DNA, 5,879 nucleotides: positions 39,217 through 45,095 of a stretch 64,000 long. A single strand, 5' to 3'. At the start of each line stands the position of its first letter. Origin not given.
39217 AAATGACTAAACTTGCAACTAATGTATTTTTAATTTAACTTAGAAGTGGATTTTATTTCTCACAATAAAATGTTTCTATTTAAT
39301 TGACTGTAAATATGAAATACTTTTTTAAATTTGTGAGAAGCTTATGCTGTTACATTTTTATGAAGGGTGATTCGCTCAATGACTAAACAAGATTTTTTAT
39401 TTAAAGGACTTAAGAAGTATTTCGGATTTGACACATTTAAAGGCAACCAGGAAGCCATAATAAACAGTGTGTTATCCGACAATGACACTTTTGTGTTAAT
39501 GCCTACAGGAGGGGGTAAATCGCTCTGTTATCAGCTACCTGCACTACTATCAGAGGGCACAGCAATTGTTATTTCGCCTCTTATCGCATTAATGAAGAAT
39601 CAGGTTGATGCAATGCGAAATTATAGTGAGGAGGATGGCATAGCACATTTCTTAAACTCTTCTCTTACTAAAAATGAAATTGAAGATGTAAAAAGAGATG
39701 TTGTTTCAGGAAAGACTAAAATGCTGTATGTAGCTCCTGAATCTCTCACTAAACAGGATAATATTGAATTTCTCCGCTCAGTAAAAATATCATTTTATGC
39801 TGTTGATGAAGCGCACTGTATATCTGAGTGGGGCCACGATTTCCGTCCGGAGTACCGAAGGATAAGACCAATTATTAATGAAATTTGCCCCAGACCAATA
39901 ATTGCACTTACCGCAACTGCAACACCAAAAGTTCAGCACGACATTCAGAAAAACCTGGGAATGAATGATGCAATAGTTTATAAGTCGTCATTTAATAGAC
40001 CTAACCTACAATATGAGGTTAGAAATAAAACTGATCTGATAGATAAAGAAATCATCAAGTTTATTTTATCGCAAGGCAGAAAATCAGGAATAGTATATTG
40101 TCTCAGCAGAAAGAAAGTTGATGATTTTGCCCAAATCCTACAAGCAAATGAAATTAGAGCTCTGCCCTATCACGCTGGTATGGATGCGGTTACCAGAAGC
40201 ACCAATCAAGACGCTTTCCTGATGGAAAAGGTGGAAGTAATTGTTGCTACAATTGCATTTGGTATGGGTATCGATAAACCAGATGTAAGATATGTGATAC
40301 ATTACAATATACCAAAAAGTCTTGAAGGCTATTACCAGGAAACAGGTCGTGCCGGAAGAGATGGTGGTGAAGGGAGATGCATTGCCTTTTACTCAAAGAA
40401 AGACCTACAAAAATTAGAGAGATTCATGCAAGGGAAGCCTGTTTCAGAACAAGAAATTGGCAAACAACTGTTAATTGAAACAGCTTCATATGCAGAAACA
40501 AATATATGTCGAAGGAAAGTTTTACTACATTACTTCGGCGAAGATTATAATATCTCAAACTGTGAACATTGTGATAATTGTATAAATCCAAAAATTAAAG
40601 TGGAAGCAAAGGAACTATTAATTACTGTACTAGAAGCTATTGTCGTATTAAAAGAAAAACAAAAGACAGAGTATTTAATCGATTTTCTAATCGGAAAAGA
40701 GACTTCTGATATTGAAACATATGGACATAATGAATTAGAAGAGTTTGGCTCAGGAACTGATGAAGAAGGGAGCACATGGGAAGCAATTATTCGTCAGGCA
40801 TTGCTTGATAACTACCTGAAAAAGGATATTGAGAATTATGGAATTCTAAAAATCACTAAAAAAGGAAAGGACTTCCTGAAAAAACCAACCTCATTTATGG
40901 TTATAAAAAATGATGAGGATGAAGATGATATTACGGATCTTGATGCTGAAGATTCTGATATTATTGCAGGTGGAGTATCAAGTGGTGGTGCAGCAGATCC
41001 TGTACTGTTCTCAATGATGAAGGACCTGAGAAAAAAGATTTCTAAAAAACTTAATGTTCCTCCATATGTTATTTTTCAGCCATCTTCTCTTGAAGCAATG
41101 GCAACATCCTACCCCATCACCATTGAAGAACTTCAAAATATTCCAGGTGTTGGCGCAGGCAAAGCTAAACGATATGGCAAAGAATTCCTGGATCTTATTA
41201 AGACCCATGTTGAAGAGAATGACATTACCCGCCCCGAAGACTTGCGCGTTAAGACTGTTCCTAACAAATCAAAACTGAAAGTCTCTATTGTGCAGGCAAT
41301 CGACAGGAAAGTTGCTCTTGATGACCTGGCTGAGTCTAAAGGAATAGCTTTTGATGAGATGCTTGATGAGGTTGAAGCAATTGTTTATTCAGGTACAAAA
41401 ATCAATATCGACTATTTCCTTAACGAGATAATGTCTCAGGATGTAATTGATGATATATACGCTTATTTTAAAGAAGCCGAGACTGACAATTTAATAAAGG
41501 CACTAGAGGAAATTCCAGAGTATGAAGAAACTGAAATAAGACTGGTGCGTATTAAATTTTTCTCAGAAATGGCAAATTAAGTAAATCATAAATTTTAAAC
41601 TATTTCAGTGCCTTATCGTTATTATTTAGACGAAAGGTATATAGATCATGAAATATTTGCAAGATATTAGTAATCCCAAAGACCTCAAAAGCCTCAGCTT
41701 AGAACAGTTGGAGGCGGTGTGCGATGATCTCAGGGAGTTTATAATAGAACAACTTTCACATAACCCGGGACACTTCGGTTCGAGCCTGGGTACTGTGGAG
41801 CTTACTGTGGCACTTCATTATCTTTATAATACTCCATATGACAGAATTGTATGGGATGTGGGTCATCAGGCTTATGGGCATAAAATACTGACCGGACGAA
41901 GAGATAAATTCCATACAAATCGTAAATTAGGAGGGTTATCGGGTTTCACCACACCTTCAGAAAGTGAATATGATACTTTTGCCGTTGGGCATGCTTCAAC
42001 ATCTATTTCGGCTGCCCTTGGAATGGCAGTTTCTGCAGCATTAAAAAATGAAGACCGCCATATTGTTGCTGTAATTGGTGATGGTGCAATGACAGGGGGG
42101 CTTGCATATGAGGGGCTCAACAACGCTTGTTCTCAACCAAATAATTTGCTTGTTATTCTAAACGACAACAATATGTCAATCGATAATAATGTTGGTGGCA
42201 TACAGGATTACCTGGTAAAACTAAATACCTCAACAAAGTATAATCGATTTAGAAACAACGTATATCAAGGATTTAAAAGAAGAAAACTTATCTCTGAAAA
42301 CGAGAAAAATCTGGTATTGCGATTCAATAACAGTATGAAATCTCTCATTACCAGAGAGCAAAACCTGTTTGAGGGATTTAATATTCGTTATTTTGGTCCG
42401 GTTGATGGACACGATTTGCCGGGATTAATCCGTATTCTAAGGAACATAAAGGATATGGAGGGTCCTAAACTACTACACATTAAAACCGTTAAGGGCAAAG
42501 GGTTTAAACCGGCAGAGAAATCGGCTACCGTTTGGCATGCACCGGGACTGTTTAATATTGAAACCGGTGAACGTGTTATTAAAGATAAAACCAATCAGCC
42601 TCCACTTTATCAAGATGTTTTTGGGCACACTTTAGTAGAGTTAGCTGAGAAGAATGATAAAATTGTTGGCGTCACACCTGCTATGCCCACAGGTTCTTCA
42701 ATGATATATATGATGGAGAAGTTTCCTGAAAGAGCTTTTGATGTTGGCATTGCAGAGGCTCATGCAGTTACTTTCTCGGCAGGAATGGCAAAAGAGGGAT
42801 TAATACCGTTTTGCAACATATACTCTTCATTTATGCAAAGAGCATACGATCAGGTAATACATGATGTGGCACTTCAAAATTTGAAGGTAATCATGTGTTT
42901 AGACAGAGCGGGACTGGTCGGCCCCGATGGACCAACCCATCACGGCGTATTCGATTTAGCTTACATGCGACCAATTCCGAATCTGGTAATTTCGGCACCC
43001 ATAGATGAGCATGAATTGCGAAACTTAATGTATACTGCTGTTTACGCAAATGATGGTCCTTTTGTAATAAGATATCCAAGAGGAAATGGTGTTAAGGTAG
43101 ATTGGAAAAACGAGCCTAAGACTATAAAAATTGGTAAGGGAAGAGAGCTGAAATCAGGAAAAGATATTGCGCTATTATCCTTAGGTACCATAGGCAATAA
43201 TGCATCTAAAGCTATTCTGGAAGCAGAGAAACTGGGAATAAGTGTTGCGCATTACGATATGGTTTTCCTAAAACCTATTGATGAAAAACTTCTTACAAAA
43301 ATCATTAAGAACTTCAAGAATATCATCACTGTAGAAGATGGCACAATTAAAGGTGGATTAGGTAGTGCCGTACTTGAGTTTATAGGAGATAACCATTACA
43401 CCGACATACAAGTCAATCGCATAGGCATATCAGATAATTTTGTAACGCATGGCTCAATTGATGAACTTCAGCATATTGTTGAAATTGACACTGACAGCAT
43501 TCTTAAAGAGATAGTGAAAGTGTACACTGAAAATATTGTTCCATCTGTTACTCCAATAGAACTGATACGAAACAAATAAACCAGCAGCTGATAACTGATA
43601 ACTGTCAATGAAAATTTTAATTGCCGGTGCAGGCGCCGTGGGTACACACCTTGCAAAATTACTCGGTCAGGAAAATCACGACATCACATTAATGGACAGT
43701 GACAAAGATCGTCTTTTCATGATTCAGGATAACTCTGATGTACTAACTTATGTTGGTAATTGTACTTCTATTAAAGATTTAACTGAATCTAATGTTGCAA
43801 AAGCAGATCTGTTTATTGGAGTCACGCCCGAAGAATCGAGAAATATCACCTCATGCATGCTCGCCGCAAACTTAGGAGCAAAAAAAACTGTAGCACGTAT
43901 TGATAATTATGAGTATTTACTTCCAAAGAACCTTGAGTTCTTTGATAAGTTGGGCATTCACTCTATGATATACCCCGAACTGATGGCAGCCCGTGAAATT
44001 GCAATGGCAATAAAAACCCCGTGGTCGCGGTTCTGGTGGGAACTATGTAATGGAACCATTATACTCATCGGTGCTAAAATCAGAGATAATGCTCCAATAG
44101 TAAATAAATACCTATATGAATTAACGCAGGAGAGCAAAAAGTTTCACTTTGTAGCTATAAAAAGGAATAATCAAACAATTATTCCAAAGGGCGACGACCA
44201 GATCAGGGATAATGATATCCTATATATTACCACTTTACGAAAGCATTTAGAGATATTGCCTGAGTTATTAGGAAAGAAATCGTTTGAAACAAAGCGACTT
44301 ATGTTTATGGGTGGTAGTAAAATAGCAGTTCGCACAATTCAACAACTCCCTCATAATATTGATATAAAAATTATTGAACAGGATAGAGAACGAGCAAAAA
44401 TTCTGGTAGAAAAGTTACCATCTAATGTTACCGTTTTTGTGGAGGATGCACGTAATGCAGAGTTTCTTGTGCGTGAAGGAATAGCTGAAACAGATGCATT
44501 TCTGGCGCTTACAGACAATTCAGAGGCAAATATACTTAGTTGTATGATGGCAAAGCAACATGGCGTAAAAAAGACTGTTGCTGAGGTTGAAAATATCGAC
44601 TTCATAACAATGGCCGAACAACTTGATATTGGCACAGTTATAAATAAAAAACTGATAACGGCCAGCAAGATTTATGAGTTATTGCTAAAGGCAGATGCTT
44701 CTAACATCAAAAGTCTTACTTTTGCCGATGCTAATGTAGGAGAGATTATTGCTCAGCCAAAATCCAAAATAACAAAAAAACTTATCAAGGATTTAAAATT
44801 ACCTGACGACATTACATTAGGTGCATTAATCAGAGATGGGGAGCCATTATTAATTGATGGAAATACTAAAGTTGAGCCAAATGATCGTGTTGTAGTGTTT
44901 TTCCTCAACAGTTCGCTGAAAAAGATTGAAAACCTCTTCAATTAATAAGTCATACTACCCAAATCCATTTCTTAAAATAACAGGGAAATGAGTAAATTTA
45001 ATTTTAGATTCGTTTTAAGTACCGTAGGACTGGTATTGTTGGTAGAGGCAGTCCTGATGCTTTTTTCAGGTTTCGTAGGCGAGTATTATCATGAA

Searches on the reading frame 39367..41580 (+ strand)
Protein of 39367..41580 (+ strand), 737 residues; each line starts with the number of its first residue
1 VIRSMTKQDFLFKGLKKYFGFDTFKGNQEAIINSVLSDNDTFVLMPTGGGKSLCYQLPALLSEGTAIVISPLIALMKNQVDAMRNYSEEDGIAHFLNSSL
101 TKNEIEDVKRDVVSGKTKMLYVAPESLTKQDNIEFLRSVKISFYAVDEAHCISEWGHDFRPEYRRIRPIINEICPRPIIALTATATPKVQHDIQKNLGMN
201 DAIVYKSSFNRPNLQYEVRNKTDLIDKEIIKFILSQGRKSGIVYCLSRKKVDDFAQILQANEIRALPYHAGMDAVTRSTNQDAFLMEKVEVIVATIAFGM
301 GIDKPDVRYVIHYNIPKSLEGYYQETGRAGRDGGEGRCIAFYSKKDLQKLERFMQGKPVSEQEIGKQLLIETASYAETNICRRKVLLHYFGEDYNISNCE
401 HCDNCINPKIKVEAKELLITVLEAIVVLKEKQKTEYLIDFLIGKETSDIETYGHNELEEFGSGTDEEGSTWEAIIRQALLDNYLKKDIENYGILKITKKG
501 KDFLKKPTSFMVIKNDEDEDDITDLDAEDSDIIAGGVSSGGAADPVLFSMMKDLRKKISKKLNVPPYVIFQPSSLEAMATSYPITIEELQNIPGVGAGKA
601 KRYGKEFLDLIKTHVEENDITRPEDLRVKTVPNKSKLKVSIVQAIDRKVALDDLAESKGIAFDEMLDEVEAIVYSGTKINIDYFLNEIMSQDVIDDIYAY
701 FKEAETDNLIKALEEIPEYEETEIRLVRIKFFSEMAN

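Call 55: search_protein_families(library=pfam, proteins=[window:39367-41580:+], max_evalue=0.00001)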
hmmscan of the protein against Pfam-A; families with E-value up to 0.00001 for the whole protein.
window:39367-41580:+ (737 aa): 7 families
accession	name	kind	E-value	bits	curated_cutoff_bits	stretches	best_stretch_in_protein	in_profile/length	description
PF21220.3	RecQ-1-like_HTH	-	1e-26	93.2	27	1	635-685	1-51/51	RecQ-1-like, helix-turn-helix domain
PF00270.35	DEAD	-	1.1e-26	93.9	26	1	27-189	3-164/167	DEAD/DEAH box helicase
PF09382.16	RQC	-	3.5e-23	82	23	1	410-513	3-106/114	RQC domain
PF00271.37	Helicase_C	-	1.1e-20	74.4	23.5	1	229-333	6-110/110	Helicase conserved C-terminal domain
PF00570.28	HRDC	-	6e-18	65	23.8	1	547-611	4-68/68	HRDC domain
PF16124.10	RecQ_Zn_bind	-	1.2e-15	58.4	25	1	345-405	2-65/66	RecQ zinc-binding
PF04851.21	ResIII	-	2.6e-06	27.9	22.5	1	28-185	8-162/164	Type III restriction enzyme, res subunit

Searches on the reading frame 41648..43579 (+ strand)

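Call 55: search_protein_families(library=pfam, proteins=[window:41648-43579:+], max_evalue=0.00001)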
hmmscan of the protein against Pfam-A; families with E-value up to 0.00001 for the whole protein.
window:41648-43579:+ (643 aa): 3 families
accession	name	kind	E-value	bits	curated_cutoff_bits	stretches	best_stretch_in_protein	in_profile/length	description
PF13292.11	DXP_synthase_N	-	1.7e-114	382.2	21.2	1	4-280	1-274/274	1-deoxy-D-xylulose-5-phosphate synthase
PF02779.29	Transket_pyr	-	2.7e-42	144.8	27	1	321-480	5-171/174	Transketolase, pyrimidine binding domain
PF02780.25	Transketolase_C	-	9.9e-23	80.8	25.9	1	496-618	1-124/124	Transketolase, C-terminal domain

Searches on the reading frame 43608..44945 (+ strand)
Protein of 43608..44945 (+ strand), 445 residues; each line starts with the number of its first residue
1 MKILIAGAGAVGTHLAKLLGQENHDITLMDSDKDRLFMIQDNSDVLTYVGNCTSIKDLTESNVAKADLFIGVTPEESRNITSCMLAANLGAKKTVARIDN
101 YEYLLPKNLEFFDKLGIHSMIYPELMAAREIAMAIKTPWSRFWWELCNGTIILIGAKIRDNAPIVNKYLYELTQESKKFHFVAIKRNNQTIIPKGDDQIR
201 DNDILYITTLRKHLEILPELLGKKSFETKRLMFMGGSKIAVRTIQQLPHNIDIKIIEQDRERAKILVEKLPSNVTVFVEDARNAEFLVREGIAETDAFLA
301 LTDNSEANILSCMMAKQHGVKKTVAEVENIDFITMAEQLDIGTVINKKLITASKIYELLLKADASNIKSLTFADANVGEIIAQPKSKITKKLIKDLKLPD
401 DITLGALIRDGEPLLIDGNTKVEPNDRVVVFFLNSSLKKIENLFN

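Call 55: search_protein_families(library=pfam, proteins=[window:43608-44945:+], max_evalue=0.00001)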
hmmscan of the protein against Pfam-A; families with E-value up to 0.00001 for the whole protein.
window:43608-44945:+ (445 aa): 3 families
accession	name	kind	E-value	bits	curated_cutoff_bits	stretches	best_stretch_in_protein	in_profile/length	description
PF02254.24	TrkA_N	-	1.5e-39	135.3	23.8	2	3-123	1-116/116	TrkA-N domain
PF02080.26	TrkA_C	-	9.5e-20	70.7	27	2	379-444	3-70/71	TrkA-C domain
PF13241.12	NAD_binding_7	-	3.8e-06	27.9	22.1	0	2-86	9-82/104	Putative NAD(P)-binding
